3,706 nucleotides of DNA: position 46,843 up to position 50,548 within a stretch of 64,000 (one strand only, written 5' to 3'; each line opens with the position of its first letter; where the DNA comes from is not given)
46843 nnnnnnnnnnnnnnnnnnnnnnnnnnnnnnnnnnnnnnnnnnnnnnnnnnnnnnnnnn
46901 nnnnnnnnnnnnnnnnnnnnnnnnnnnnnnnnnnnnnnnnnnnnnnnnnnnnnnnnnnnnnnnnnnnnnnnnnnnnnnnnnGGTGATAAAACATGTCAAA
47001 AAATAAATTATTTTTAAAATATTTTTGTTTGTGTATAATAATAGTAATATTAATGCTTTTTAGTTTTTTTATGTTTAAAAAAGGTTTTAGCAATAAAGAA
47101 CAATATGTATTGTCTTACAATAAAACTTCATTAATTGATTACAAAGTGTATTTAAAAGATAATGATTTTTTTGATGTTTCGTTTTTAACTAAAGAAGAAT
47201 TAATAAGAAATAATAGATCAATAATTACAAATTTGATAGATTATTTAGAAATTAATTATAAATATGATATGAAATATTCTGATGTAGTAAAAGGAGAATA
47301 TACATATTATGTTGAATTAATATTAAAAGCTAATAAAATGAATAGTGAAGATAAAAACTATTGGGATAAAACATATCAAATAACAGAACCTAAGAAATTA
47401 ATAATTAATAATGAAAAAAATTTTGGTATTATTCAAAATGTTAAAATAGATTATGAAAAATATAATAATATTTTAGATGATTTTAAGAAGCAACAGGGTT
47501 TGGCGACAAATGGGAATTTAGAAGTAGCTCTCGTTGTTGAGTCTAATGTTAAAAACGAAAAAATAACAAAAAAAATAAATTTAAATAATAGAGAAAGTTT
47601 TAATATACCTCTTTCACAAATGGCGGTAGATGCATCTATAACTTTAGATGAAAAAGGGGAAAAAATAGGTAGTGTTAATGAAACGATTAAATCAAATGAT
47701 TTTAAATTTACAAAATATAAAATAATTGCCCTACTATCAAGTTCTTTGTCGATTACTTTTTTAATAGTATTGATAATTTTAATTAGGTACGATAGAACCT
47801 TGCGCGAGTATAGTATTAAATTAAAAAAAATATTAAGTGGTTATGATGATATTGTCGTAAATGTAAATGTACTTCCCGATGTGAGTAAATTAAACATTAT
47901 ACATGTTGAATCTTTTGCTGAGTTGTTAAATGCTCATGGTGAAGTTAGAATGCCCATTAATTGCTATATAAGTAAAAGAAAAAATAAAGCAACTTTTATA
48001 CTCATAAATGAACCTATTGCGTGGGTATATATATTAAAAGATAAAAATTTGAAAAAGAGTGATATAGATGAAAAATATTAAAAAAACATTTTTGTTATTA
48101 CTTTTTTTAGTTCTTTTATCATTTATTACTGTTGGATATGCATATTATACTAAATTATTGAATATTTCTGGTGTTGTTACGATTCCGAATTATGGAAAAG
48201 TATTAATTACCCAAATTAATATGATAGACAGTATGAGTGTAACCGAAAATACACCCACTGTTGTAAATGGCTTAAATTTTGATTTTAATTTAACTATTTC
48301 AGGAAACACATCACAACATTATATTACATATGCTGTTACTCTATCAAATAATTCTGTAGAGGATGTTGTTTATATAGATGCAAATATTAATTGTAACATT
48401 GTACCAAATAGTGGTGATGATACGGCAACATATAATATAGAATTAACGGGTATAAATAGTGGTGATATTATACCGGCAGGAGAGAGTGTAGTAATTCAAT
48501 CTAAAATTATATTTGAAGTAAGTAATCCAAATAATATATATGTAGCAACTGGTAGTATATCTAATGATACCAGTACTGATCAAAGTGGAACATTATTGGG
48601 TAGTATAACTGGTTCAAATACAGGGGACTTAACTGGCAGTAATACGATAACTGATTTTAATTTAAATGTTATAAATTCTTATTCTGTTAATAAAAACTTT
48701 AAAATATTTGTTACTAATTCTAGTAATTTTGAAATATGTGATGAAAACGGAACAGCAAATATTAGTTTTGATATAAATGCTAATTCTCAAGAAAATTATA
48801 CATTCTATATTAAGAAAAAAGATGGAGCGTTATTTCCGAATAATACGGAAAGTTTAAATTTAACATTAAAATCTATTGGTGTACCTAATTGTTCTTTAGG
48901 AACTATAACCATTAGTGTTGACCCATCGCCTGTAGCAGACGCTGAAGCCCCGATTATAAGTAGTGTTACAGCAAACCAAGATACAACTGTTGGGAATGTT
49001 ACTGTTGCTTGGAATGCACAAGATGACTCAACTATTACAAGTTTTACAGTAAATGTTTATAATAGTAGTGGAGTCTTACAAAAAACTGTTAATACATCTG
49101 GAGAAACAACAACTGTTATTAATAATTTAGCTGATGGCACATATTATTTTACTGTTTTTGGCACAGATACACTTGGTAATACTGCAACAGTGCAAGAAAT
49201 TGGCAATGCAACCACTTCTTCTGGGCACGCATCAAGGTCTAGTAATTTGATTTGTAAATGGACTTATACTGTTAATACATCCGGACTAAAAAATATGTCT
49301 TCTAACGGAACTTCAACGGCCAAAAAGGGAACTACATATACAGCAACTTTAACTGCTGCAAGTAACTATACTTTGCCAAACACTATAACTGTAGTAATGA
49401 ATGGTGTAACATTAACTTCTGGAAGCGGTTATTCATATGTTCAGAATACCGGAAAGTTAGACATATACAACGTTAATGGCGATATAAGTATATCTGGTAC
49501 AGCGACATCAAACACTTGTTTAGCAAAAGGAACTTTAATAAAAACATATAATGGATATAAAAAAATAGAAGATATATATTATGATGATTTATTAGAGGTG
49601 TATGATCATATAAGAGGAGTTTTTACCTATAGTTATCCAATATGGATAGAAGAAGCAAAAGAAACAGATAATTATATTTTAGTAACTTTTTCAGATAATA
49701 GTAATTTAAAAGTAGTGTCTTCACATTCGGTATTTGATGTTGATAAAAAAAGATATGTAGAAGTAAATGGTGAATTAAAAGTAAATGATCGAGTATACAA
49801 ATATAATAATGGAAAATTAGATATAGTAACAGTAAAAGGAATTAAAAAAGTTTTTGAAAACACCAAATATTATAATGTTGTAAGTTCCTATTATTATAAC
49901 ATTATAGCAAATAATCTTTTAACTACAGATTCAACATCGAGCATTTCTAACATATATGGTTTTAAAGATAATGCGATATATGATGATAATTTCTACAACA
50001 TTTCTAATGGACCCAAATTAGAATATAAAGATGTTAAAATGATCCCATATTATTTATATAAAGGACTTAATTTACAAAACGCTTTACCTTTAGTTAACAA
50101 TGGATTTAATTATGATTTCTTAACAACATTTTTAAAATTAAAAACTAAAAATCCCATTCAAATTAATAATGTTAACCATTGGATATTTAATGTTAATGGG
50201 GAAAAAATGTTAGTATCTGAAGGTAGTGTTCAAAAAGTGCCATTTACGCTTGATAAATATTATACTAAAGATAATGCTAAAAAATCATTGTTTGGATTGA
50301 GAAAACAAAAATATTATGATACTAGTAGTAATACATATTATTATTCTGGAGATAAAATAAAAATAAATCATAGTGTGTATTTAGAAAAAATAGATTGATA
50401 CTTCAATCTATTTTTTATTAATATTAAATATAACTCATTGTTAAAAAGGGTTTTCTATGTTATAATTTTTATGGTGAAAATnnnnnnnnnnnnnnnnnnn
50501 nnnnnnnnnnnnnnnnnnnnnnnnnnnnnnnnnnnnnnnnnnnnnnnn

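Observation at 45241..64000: About 19-kb locus with three SipW-type peptidase paralogs and at least six SipW-cognate secreted proteins: candidate undescribed TasA/camelysin-like surface-fibre system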

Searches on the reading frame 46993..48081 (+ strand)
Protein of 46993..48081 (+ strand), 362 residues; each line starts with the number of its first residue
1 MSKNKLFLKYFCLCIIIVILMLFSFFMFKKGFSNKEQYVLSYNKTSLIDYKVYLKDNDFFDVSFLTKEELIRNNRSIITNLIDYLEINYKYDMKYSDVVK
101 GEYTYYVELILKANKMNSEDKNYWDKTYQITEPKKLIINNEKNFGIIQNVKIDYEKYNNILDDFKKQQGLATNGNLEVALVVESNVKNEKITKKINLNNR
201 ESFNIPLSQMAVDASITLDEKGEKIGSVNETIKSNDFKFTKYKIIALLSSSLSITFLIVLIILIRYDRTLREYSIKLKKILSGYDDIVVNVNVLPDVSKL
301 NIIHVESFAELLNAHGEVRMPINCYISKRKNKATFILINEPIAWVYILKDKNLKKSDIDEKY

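Call 5: search_protein_families(library=pfam, proteins=[window:46993-48081:+], max_evalue=0.1)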
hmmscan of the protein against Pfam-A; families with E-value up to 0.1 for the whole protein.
window:46993-48081:+ (362 aa): 3 families
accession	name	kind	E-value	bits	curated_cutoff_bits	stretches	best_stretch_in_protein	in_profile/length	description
PF17231.7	DUF5305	-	1.8e-10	41.1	29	1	124-322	1-197/217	Family of unknown function (DUF5305)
PF13623.11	SurA_N_2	-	0.0088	16.4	28.5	0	139-217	38-120/145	SurA-like N-terminal domain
PF25099.1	GOLD_PATL1_C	-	0.025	14.8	34.5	1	86-139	26-76/85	Patellin-1-like, C-terminal GOLD domain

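Call 7: search_protein_families(library=ncbifam, proteins=[window:46993-48081:+], max_evalue=1)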
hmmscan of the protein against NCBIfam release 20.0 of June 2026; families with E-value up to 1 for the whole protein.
window:46993-48081:+ (362 aa): 0 families

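Call 13: search_protein_families(library=padloc, proteins=[window:46993-48081:+], max_evalue=0.1)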
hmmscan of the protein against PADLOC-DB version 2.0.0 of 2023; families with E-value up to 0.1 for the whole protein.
window:46993-48081:+ (362 aa): 0 families

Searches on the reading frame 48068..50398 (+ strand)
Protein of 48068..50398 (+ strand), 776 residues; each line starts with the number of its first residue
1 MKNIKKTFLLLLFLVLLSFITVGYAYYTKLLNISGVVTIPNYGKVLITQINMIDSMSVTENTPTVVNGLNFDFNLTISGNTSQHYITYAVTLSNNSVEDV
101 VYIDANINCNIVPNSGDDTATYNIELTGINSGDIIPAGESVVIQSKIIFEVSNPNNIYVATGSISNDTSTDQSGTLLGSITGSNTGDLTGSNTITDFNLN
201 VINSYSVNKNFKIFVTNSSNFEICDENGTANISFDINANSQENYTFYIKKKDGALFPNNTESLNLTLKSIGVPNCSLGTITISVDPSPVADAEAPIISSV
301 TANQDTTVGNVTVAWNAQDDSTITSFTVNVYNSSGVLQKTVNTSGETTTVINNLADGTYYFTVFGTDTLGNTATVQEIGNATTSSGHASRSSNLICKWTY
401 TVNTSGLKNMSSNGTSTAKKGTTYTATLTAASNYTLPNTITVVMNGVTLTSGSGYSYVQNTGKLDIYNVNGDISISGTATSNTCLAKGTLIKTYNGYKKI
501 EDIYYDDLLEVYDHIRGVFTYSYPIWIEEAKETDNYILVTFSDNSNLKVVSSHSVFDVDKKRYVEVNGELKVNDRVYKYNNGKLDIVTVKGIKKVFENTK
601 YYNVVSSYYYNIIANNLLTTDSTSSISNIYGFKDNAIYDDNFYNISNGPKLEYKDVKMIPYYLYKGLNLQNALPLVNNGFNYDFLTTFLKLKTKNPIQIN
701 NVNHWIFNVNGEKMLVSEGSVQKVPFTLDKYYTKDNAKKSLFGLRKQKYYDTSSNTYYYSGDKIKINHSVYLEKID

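Call 5: search_protein_families(library=pfam, proteins=[window:48068-50398:+], max_evalue=0.1)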
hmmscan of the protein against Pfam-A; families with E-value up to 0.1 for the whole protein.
window:48068-50398:+ (776 aa): 5 families
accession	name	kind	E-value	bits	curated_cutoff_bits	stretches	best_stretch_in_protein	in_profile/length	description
PF19077.6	Big_13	-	0.0034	18.3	27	1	317-377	33-95/102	Bacterial Ig-like domain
PF00041.27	fn3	-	0.0034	18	25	1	299-363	5-66/84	Fibronectin type III domain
PF24421.1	Ig_J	-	0.015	15.8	29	0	301-372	18-91/104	Tip attachment protein J, Ig-like domain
PF10179.15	NDNF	-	0.027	14.9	27.3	1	315-376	63-119/127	Neuron-derived neurotrophic factor, first Fn(III) domain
PF17390.7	Bac_rhamnosid_C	-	0.054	13.8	22.1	0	281-324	11-49/78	Bacterial alpha-L-rhamnosidase C-terminal domain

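Call 7: search_protein_families(library=ncbifam, proteins=[window:48068-50398:+], max_evalue=1)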
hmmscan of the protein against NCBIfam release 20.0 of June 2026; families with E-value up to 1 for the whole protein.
window:48068-50398:+ (776 aa): 2 families
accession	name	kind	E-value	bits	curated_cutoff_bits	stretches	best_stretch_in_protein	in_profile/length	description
TIGR04183.1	Por_Secre_tail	domain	0.0068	16.4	23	1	312-365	12-60/72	T9SS type A sorting domain-containing protein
TIGR01445.1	intein_Nterm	domain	0.069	14.2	24.5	1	484-556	1-82/83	intein N-terminal splicing region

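Call 13: search_protein_families(library=padloc, proteins=[window:48068-50398:+], max_evalue=0.1)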
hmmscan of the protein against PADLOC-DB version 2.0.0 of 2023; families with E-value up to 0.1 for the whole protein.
window:48068-50398:+ (776 aa): 0 families
